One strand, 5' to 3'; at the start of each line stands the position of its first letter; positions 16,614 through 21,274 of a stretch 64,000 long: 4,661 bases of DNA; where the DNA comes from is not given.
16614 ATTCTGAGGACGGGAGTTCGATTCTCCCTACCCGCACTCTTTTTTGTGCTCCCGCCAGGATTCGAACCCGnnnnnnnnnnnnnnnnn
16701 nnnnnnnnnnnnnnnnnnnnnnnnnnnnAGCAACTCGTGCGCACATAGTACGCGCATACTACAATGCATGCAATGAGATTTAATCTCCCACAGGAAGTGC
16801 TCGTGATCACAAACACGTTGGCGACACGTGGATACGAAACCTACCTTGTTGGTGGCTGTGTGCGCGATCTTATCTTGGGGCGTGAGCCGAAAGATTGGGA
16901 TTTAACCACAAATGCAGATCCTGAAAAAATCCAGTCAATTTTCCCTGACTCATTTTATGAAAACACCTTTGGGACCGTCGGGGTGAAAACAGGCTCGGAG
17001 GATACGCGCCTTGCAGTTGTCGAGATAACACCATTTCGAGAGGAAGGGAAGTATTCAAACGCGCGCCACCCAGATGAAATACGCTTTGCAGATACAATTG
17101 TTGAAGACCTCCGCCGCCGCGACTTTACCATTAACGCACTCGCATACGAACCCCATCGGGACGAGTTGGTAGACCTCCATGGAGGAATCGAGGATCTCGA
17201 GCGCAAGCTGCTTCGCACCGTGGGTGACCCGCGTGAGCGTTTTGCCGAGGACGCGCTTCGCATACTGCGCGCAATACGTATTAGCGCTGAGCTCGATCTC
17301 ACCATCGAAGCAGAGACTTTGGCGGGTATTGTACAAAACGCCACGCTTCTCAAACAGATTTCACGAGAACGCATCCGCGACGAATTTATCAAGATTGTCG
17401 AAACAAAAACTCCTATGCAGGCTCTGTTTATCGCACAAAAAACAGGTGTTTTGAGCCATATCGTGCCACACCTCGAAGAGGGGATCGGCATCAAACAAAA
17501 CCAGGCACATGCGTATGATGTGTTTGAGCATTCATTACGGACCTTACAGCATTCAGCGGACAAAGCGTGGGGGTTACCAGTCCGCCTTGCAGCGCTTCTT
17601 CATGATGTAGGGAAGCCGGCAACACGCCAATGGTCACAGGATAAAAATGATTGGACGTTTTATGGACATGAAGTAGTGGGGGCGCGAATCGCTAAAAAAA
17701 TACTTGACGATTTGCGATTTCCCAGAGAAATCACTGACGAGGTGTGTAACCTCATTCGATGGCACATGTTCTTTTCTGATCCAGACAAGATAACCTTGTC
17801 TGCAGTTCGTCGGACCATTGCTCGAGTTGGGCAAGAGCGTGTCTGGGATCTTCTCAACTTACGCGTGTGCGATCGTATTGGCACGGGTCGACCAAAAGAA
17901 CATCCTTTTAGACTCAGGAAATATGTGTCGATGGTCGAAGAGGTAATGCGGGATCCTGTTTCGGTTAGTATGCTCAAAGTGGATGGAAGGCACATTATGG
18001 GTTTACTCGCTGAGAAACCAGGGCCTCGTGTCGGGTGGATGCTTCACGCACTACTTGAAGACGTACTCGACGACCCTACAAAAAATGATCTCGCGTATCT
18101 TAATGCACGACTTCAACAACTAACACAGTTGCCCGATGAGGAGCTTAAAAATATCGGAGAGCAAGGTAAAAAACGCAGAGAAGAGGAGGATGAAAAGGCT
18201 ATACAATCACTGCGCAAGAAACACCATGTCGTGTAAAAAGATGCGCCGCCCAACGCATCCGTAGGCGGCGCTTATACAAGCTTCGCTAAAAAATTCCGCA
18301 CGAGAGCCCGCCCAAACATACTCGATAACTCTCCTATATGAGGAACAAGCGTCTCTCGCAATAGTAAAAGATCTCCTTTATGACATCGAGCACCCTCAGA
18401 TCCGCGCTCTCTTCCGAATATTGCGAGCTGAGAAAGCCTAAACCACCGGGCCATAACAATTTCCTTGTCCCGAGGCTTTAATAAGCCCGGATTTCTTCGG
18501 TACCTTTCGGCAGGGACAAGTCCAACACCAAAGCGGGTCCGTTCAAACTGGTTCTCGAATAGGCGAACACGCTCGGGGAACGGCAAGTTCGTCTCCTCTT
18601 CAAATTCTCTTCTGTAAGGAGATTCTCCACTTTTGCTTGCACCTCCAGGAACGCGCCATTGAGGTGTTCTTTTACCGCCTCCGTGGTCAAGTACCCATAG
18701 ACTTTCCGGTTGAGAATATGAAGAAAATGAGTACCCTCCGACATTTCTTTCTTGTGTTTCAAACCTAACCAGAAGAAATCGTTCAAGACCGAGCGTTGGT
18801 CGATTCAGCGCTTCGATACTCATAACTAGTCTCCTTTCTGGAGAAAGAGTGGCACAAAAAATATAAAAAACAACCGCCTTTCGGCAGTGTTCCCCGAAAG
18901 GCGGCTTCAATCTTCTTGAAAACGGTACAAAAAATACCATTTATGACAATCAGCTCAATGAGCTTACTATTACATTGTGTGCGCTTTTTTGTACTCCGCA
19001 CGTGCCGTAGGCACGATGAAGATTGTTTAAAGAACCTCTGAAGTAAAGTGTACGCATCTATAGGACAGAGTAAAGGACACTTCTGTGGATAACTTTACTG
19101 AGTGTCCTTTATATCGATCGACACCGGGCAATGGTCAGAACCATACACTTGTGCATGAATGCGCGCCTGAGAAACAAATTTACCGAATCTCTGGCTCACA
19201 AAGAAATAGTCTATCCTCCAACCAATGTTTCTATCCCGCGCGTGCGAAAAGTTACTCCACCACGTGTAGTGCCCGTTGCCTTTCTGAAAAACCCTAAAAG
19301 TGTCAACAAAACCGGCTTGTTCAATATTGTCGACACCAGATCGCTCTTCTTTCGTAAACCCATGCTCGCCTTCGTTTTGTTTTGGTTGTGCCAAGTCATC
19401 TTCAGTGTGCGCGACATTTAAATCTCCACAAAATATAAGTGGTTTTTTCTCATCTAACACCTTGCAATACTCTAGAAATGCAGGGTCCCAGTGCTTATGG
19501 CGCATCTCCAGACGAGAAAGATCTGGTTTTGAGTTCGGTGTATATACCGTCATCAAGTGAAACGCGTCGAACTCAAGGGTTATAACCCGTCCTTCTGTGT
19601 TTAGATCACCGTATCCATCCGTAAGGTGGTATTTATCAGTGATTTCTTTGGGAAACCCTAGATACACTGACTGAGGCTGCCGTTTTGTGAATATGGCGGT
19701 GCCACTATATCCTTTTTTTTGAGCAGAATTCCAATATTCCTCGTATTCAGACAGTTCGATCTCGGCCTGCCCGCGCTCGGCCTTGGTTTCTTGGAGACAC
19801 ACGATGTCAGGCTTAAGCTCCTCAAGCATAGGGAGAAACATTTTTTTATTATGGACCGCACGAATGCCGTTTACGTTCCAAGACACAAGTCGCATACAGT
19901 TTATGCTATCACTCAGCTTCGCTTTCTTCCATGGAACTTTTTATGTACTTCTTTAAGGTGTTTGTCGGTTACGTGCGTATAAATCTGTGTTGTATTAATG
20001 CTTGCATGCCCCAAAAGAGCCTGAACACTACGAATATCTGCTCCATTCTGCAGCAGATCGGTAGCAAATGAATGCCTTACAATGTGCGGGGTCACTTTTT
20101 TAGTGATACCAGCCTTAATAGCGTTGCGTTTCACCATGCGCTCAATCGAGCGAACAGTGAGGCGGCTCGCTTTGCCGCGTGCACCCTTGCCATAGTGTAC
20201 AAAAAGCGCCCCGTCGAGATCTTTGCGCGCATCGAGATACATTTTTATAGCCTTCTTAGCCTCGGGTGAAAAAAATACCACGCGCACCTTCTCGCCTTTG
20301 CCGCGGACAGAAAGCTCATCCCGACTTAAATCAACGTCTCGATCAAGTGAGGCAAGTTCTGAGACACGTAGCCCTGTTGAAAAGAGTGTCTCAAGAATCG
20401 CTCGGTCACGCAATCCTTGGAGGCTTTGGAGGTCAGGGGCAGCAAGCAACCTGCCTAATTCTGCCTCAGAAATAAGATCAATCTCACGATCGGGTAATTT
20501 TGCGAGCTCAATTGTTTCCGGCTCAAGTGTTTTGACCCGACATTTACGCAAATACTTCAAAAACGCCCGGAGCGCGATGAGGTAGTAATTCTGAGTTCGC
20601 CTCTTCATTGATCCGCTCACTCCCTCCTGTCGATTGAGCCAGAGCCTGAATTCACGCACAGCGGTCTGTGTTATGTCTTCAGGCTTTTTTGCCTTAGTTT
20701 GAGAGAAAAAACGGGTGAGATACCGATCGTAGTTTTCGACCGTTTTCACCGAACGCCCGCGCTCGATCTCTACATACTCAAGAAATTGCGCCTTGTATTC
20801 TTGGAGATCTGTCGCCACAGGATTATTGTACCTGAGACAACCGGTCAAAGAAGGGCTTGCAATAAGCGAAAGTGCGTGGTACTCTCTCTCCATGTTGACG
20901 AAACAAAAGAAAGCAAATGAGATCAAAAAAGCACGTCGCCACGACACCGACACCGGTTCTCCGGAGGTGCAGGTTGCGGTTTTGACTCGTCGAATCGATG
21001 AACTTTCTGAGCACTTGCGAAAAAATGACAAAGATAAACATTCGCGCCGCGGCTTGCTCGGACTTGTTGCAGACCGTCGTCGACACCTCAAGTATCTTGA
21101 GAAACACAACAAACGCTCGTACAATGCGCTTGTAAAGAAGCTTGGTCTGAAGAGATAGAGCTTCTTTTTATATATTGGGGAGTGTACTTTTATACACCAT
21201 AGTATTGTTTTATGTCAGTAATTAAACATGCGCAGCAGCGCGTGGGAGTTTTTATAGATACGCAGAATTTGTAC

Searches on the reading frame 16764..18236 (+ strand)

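Call 82: search_protein_families(library=pfam, proteins=[window:16764-18236:+], max_evalue=0.00001)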
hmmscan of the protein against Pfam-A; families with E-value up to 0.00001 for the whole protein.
window:16764-18236:+ (490 aa): 3 families
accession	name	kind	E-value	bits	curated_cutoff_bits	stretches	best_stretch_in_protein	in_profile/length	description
PF01743.26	PolyA_pol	-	2e-37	128.8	23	1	26-151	1-126/126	Poly A polymerase head domain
PF01966.28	HD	-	2.4e-17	63.7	22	1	253-342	1-99/116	HD domain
PF12627.12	PolyA_pol_RNAbd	-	2.4e-14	53.3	22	1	178-239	1-62/64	Probable RNA and SrmB- binding site of polymerase A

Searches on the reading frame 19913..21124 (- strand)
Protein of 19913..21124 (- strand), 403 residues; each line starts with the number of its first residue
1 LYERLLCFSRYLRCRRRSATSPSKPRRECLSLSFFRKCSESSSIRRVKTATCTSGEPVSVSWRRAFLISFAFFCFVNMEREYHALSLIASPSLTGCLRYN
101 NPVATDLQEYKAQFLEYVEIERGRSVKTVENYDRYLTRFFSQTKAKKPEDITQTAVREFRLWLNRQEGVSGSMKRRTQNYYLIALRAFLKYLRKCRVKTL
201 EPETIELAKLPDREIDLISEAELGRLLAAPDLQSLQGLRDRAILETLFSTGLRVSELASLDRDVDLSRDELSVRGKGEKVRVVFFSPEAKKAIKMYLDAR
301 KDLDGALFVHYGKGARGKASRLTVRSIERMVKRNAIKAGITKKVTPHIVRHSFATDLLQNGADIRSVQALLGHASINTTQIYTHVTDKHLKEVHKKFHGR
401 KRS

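Call 82: search_protein_families(library=pfam, proteins=[window:19913-21124:-], max_evalue=0.00001)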
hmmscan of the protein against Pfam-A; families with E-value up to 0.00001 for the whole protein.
window:19913-21124:- (403 aa): 3 families
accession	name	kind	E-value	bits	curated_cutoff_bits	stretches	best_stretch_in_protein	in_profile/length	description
PF00589.27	Phage_integrase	-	3.2e-40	138.1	27.1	1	219-389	4-172/172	Phage integrase family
PF02899.23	Phage_int_SAM_1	-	6.6e-12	46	22.3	1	113-193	3-80/83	Phage integrase, N-terminal SAM-like domain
PF13495.12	Phage_int_SAM_4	-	4.7e-10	40.2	27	0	113-172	4-62/85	Phage integrase, N-terminal SAM-like domain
